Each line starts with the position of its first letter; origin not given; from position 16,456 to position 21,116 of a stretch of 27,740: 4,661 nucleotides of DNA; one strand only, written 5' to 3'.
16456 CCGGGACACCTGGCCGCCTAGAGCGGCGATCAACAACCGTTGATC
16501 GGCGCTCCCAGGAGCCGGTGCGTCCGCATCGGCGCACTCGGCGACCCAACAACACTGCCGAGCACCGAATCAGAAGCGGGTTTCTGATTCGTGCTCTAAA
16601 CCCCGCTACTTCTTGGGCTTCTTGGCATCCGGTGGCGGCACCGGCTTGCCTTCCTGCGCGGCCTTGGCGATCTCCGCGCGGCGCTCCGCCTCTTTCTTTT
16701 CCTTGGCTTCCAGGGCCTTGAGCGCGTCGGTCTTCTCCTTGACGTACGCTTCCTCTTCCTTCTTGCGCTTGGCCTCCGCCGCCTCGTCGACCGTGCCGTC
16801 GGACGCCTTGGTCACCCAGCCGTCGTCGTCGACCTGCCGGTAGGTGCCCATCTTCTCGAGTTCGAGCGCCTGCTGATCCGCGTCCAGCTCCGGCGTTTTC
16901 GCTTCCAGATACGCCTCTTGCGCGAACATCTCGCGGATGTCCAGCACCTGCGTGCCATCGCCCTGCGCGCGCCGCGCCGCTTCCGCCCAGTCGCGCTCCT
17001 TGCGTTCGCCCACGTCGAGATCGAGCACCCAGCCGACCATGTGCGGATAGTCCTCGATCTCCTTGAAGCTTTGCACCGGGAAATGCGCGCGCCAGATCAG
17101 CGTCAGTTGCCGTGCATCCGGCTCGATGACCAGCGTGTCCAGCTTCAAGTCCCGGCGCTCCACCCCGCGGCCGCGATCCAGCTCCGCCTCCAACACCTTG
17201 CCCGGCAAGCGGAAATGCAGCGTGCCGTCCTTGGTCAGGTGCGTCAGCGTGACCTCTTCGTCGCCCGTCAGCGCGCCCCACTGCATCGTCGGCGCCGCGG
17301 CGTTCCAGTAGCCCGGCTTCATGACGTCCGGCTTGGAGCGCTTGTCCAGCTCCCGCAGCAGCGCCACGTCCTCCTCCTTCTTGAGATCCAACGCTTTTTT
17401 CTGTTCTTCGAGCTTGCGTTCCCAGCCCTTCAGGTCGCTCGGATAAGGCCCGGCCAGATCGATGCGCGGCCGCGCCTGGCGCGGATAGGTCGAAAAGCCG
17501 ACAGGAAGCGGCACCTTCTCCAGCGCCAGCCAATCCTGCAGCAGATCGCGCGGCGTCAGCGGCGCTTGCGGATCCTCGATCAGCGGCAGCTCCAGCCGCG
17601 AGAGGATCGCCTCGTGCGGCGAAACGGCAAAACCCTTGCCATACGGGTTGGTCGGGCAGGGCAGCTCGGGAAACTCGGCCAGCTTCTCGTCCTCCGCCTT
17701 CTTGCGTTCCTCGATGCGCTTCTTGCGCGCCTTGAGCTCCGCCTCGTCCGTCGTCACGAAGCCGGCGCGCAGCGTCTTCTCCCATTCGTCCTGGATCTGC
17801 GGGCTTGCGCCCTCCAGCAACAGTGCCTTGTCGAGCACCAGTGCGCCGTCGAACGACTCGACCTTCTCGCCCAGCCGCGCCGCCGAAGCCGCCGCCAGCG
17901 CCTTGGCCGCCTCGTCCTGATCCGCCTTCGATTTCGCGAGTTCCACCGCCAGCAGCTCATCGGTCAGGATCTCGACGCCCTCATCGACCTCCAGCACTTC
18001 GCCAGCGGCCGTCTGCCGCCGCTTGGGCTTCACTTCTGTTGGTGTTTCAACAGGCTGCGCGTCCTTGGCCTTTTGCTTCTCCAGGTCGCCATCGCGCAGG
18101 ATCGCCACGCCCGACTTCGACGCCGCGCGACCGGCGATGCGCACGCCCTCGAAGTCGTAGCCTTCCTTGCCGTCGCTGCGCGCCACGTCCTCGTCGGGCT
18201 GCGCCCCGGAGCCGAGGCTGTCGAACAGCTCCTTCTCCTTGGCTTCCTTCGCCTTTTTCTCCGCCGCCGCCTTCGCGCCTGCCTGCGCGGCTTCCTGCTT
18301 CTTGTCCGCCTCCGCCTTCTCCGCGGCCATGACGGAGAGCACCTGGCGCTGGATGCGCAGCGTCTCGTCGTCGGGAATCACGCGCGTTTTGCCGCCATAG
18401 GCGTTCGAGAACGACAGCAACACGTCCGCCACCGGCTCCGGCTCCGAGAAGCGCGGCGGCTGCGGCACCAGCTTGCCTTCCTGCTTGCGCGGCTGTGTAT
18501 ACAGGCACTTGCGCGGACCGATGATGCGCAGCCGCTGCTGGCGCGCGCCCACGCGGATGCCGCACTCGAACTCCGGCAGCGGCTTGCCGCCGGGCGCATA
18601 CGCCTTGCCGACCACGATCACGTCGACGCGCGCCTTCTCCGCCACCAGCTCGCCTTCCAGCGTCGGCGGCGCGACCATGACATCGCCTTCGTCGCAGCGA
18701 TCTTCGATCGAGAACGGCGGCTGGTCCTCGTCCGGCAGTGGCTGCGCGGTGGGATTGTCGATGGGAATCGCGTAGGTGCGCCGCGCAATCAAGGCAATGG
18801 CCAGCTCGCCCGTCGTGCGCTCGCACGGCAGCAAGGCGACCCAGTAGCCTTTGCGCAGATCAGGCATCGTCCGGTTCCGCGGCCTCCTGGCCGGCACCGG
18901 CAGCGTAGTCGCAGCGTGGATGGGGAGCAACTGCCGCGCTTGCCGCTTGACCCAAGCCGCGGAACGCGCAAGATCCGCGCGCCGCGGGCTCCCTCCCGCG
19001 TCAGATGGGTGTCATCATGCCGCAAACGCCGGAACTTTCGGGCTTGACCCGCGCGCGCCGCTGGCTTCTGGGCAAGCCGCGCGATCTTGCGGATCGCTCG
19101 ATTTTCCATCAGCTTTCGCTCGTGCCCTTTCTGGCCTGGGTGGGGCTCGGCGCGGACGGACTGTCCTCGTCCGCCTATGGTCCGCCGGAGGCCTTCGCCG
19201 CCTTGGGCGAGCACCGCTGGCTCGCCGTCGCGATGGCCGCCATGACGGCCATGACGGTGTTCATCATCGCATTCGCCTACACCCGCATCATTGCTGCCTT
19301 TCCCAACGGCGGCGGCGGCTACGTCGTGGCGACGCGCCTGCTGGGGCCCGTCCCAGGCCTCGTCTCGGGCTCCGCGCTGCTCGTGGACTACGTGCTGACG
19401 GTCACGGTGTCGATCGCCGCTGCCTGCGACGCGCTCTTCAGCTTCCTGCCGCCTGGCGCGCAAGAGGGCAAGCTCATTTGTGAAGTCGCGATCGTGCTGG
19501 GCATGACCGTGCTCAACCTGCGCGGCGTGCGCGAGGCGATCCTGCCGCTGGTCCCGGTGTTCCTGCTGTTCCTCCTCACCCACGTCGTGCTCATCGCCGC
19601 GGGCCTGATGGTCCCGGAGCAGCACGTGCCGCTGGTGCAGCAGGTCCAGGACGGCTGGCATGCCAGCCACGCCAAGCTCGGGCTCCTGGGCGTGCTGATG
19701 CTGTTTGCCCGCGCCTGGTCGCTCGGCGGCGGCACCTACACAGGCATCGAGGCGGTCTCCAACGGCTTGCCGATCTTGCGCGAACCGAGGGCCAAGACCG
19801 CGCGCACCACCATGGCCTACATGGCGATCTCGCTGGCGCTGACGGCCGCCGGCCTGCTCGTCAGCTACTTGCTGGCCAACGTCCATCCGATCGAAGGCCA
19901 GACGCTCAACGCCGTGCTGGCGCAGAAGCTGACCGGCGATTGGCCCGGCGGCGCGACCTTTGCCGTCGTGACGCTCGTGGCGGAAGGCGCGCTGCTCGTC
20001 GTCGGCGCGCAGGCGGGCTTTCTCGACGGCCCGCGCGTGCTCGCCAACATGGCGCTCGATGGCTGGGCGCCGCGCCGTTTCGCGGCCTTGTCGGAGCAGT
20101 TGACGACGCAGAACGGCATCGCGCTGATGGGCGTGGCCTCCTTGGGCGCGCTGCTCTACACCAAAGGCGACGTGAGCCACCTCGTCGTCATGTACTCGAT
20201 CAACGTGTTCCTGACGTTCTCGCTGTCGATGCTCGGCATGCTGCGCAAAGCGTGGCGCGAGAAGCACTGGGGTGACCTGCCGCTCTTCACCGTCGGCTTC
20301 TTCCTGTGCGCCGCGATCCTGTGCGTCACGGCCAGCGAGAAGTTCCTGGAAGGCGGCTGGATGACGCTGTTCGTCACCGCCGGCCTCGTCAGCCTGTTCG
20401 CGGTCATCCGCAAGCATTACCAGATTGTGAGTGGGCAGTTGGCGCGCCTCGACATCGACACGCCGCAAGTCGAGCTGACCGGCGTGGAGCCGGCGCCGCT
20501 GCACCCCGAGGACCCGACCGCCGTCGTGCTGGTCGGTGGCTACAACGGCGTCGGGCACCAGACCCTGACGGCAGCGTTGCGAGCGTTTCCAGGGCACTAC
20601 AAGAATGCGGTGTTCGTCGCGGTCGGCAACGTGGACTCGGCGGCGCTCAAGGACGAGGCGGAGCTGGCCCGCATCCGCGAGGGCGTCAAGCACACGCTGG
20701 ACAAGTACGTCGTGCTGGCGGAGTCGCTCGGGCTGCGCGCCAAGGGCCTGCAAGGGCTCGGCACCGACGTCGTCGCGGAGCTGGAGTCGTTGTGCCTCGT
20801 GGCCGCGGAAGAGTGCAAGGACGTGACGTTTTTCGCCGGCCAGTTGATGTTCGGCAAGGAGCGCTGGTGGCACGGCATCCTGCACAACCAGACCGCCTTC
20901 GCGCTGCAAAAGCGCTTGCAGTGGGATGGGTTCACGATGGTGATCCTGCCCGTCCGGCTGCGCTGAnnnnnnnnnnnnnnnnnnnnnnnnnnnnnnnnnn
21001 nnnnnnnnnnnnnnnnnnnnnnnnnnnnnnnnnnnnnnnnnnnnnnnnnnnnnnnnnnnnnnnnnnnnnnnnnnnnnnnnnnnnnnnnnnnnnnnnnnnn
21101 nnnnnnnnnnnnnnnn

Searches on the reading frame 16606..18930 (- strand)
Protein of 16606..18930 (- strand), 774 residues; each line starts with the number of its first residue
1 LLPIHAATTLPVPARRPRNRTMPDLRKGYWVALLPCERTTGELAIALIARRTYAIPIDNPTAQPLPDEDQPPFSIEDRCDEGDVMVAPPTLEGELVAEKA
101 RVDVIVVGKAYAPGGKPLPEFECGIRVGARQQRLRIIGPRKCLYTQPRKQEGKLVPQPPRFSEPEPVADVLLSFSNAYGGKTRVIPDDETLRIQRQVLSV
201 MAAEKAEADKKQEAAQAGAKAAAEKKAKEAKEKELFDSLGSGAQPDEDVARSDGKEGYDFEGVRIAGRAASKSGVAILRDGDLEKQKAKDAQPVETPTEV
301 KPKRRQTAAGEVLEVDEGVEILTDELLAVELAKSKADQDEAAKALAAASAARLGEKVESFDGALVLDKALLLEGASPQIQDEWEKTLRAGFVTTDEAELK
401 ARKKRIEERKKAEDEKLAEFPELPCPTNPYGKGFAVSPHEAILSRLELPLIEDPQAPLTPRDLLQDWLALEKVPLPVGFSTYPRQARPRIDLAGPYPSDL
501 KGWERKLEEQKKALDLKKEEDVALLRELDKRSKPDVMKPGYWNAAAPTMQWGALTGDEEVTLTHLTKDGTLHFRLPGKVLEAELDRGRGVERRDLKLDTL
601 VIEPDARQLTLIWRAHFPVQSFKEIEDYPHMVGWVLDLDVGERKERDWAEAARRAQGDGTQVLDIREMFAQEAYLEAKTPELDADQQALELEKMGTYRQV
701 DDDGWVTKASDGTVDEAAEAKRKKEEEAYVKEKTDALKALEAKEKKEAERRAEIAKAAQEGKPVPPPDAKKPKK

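Call 29: search_protein_families(library=pfam, proteins=[window:16606-18930:-], max_evalue=0.001)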
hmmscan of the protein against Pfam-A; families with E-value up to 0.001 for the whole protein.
window:16606-18930:- (774 aa): 1 family
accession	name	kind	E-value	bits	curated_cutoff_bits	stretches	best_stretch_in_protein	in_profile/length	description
PF09937.14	DUF2169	-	3.4e-46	158.4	25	2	423-614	135-294/294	Uncharacterized protein conserved in bacteria (DUF2169)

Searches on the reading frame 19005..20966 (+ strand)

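Call 29: search_protein_families(library=pfam, proteins=[window:19005-20966:+], max_evalue=0.001)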
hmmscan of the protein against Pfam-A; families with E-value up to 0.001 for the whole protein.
window:19005-20966:+ (653 aa): 2 families
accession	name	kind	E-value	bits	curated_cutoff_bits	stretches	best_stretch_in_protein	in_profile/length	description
PF13520.12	AA_permease_2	-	1.4e-24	87.2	27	1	75-442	32-403/427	Amino acid permease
PF00324.27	AA_permease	-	9.3e-07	28.3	24.6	1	76-442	33-411/470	Amino acid permease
